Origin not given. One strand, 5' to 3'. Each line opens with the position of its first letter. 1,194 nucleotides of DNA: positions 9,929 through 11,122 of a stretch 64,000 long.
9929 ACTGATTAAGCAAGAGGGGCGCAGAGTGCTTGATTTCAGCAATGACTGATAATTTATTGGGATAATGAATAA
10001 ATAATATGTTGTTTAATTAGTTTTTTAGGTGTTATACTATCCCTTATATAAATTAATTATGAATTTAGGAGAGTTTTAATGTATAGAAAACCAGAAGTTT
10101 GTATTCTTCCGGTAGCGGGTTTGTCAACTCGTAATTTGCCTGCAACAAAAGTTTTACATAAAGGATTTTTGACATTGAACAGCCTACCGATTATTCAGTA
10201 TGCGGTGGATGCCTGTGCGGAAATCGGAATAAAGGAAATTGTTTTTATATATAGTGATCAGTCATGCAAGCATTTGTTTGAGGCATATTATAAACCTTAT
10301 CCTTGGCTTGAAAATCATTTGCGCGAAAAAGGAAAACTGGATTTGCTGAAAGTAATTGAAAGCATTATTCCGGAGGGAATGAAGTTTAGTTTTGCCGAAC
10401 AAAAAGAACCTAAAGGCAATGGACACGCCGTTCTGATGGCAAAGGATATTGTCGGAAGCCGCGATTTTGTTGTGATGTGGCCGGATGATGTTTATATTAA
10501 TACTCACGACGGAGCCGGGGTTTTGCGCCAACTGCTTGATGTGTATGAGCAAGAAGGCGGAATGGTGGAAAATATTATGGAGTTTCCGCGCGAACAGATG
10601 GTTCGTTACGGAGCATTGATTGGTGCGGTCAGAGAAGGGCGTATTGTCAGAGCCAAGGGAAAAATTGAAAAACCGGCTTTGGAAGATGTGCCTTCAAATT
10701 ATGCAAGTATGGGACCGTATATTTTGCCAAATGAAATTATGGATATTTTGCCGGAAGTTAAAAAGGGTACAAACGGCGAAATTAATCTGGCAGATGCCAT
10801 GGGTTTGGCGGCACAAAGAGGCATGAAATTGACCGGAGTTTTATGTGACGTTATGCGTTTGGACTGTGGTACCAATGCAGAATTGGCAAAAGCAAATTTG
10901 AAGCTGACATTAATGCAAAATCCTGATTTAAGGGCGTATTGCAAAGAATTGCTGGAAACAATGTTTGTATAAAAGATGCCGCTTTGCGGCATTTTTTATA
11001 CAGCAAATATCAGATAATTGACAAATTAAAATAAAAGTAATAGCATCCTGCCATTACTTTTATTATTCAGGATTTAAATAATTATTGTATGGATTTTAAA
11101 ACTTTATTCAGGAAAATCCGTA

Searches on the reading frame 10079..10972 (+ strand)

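Call 47: search_protein_families(library=pfam, proteins=[window:10079-10972:+], max_evalue=0.001)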
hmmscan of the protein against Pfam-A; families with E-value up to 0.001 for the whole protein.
window:10079-10972:+ (297 aa): 1 family
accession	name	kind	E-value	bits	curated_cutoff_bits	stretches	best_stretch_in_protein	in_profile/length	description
PF00483.29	NTP_transferase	-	4.9e-18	66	21.2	1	13-276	7-242/245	Nucleotidyl transferase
